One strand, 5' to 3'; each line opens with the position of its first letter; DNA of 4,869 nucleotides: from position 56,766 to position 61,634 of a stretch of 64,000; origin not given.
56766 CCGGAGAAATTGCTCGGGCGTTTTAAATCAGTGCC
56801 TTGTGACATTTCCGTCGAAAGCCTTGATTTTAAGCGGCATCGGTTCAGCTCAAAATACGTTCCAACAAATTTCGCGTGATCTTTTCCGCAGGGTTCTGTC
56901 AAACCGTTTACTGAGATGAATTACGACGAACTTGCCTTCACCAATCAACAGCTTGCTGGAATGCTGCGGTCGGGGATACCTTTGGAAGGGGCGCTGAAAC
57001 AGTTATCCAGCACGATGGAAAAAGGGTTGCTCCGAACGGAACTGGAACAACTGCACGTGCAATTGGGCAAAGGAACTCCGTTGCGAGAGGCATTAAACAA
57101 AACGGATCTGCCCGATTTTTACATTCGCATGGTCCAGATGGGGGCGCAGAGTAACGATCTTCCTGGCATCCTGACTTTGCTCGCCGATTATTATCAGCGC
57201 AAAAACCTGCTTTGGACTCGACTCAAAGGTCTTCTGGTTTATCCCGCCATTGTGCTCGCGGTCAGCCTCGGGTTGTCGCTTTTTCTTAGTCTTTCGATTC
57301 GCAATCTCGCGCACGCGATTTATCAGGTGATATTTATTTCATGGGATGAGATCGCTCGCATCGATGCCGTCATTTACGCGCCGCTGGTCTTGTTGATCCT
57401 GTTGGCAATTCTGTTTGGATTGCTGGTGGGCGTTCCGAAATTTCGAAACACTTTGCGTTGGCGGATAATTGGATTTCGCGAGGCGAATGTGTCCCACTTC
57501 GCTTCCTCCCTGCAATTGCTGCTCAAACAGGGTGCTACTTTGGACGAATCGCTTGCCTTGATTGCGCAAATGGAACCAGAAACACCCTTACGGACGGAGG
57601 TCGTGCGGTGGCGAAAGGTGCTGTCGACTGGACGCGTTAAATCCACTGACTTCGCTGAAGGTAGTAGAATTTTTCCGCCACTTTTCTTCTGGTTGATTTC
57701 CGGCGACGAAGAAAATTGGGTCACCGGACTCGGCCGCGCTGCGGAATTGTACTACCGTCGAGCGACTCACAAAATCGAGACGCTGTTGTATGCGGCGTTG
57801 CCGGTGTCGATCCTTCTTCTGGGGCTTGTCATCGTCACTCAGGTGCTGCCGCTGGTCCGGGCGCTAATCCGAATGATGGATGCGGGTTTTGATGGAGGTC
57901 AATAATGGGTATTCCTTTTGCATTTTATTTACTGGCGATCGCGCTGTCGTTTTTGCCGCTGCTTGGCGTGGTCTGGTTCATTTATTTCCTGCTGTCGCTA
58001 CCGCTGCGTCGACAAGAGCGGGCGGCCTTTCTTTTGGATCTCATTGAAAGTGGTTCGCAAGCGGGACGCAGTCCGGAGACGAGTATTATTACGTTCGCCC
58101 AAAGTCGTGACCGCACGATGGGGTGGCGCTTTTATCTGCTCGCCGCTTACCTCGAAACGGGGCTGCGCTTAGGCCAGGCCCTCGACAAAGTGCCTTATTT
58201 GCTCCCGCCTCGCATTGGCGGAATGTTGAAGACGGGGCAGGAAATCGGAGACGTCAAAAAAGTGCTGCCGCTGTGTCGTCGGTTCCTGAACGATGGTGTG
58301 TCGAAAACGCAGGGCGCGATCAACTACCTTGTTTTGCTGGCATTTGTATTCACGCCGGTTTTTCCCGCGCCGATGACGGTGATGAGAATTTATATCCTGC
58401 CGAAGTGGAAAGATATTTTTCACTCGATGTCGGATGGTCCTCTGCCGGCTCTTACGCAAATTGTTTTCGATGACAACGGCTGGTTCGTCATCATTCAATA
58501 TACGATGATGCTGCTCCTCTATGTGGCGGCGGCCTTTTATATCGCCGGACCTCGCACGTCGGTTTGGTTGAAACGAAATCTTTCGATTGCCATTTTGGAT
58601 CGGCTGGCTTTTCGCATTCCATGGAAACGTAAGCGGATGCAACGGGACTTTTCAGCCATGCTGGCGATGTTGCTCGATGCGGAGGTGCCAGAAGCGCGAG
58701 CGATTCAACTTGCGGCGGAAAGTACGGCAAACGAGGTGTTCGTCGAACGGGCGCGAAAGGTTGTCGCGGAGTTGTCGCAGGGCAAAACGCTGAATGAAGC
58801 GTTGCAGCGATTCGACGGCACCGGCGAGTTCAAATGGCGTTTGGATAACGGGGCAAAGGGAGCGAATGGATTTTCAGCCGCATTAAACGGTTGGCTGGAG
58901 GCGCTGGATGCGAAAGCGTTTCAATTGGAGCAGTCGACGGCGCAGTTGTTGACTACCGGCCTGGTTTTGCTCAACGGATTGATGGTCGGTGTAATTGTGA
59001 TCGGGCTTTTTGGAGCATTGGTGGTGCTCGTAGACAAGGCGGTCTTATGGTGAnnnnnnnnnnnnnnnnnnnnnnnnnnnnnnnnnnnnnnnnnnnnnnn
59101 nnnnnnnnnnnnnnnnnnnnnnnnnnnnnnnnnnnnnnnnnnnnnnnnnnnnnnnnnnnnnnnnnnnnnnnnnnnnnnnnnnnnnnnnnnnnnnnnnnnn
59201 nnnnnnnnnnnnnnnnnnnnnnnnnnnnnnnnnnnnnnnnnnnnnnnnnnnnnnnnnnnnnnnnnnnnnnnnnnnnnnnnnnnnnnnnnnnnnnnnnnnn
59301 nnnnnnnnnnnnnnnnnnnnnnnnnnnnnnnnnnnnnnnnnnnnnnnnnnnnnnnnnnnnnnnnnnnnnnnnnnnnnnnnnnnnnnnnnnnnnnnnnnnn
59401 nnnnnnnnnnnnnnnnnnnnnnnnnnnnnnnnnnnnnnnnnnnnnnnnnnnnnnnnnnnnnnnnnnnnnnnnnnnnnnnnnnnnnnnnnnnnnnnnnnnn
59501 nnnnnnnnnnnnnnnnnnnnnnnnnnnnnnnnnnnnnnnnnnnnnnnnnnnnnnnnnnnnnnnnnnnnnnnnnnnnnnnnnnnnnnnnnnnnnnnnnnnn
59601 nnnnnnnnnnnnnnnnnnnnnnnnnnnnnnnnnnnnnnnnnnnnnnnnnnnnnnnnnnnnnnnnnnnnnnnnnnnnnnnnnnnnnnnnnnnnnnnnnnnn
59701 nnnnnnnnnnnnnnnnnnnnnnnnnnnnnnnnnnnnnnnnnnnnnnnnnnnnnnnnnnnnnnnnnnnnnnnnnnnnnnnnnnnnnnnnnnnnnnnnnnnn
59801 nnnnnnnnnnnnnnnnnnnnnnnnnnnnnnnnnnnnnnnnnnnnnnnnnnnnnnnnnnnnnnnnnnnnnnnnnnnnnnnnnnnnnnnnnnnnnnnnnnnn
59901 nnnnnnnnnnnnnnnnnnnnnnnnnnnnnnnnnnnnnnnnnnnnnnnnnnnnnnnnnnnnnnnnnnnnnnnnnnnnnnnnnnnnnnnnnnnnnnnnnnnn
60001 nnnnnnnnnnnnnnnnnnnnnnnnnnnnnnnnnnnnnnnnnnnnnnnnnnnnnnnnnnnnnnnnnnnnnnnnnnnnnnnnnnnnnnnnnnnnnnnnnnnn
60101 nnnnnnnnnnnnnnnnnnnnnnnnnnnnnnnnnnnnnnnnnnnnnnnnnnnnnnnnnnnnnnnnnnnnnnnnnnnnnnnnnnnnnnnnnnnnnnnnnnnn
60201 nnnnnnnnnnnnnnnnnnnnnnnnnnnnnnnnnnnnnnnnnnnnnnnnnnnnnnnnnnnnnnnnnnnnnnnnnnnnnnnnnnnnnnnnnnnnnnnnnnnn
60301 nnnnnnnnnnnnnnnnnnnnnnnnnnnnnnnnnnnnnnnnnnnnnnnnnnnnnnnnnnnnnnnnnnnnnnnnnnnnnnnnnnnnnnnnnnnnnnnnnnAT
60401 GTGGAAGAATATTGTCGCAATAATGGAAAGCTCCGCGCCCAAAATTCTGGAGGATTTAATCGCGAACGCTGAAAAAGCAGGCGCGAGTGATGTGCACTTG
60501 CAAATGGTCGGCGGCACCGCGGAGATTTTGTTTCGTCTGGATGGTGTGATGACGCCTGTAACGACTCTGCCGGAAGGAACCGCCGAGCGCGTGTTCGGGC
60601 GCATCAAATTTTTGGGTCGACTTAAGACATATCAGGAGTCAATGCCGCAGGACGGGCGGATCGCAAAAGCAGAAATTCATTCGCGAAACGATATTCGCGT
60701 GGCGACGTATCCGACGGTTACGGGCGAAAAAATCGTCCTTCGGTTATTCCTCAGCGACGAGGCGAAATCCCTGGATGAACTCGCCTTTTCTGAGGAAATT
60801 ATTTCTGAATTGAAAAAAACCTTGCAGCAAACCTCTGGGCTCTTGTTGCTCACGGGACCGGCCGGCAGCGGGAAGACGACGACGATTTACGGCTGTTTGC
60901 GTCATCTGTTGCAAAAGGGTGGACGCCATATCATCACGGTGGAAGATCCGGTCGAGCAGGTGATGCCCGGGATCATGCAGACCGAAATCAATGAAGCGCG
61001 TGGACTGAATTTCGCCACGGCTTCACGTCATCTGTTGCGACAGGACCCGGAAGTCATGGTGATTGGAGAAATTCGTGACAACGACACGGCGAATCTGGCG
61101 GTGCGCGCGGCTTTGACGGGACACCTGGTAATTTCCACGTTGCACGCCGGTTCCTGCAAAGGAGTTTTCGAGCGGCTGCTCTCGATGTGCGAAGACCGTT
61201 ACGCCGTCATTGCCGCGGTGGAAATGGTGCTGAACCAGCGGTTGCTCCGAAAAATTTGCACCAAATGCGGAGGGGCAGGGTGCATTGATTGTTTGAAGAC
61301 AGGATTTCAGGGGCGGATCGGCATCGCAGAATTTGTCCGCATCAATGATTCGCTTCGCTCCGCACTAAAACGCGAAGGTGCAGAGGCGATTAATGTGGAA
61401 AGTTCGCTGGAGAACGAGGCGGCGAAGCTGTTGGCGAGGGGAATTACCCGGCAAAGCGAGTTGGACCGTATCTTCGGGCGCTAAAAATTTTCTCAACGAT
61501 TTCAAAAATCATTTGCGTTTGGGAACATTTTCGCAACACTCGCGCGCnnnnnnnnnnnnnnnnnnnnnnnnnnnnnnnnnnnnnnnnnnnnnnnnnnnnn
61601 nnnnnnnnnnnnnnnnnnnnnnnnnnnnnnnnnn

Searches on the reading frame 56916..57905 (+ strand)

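Call 56: search_protein_families(library=pfam, proteins=[window:56916-57905:+], max_evalue=0.001)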
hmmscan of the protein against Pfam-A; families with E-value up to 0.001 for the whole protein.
window:56916-57905:+ (329 aa): 1 family
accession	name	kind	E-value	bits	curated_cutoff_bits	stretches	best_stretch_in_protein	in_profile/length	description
PF00482.28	T2SSF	-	3.1e-28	98.7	25.2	2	11-126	3-121/125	Type II secretion system (T2SS), protein F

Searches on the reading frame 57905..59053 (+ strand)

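Call 68: search_protein_families(library=pfam, proteins=[window:57905-59053:+], max_evalue=0.0001)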
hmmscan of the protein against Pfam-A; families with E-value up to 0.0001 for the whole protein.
window:57905-59053:+ (382 aa): 1 family
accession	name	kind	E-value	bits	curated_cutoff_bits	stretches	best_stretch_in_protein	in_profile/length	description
PF00482.28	T2SSF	-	9.7e-11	42.2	25.2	1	249-366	1-120/125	Type II secretion system (T2SS), protein F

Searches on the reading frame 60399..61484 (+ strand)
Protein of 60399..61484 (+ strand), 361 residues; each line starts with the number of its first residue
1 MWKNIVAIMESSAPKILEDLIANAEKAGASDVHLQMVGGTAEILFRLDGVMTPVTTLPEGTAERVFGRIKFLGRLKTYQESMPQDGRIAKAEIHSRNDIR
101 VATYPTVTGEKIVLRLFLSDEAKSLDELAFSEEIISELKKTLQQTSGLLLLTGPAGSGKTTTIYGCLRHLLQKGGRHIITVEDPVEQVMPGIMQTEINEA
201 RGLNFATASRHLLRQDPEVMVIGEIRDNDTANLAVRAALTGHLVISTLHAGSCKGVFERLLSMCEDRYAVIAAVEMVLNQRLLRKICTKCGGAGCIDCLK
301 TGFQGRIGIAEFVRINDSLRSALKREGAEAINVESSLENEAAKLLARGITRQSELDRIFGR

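Call 68: search_protein_families(library=pfam, proteins=[window:60399-61484:+], max_evalue=0.0001)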
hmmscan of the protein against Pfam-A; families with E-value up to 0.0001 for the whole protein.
window:60399-61484:+ (361 aa): 2 families
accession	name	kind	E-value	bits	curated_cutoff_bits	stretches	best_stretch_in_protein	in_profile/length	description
PF00437.27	T2SSE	-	1.8e-88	297.1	24.9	1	14-351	9-364/370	Type II/IV secretion system protein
PF13191.12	AAA_16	-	8.7e-06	26.8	32.6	1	132-195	6-64/167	AAA ATPase domain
